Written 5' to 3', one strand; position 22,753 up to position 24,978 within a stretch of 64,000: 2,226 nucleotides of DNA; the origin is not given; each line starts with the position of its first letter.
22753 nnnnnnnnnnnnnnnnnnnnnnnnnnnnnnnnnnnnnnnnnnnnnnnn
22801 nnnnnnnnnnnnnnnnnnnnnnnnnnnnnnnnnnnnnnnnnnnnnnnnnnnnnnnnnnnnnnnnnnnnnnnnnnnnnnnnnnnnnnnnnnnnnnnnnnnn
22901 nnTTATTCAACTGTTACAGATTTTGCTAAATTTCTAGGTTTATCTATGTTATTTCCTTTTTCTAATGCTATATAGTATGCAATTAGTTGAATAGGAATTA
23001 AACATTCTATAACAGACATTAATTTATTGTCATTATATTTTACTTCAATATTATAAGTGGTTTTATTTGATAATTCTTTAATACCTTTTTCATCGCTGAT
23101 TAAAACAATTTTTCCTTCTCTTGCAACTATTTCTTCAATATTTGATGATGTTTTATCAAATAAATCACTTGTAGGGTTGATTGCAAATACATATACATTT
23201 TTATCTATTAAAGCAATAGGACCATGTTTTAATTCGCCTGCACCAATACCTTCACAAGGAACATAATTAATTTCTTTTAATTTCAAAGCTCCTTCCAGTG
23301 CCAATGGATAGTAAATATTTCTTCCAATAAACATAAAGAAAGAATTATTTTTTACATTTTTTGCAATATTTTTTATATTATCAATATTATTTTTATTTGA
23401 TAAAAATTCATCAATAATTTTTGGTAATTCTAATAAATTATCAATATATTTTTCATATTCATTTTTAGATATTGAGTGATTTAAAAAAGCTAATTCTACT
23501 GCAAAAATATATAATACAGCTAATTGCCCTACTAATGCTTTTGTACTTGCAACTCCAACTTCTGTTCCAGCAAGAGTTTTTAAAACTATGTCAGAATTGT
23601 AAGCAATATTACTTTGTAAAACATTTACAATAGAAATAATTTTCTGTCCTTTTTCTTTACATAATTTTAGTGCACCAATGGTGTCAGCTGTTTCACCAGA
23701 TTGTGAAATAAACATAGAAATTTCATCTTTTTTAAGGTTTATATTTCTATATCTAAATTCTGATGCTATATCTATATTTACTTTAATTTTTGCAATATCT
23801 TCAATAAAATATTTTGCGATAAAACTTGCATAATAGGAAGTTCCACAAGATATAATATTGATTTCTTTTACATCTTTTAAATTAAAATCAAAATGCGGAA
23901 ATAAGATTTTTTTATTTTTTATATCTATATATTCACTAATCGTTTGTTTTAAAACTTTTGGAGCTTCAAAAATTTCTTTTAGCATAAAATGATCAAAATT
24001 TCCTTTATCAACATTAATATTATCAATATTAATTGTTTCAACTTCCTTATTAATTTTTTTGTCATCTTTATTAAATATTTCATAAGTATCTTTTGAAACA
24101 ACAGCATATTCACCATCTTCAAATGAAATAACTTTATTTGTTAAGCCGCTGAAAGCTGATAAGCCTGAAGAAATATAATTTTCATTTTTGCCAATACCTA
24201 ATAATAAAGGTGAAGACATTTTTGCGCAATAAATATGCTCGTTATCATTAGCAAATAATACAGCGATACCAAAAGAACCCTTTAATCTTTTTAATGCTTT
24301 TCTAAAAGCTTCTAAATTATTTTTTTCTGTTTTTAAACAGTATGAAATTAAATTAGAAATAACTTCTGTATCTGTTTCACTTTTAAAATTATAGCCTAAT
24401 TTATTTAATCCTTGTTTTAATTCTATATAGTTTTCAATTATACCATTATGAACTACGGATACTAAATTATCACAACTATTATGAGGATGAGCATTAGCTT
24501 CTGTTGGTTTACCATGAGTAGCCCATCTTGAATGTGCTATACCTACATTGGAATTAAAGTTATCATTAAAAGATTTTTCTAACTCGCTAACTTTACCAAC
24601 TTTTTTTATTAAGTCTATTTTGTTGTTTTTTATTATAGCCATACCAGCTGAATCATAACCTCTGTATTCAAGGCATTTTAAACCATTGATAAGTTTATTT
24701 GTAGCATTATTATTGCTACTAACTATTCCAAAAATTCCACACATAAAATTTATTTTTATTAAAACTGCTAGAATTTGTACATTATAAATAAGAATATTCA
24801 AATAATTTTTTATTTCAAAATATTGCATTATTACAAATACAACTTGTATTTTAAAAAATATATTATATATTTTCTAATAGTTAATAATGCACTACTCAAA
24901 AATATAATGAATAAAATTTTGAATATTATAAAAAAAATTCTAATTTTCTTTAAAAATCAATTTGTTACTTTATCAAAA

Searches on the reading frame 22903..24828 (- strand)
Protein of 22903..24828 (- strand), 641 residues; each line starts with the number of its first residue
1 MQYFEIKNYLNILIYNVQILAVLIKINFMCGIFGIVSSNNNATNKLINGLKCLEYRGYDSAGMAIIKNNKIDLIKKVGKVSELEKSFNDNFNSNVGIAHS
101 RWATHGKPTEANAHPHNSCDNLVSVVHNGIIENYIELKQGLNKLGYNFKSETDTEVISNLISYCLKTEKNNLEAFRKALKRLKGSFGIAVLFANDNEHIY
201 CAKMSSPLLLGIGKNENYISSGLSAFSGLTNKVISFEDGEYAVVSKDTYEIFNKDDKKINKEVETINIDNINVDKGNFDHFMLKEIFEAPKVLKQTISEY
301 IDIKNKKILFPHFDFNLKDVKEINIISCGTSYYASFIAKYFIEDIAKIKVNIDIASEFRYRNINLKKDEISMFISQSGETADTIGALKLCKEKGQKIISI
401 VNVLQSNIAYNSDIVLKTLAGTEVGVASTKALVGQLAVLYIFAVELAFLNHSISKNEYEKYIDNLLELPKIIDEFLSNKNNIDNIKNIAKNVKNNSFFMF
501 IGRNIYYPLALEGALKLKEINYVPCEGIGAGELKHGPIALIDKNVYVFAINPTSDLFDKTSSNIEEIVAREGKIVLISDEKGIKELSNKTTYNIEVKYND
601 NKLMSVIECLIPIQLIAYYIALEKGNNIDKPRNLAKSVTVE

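Call 13: search_protein_families(library=pfam, proteins=[window:22903-24828:-], max_evalue=0.01)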
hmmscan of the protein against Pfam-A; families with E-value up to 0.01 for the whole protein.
window:22903-24828:- (641 aa): 4 families
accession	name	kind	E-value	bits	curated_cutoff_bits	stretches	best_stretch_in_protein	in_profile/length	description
PF01380.27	SIS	-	4.8e-40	136.8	25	2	317-444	2-130/131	SIS domain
PF13522.11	GATase_6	-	4e-16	59.7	27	1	93-195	10-101/130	Glutamine amidotransferase domain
PF13537.11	GATase_7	-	1.9e-13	50.9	25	1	110-225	10-120/123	Glutamine amidotransferase domain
PF13230.11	GATase_4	-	0.0042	16.5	23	1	79-169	59-145/272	Glutamine amidotransferases class-II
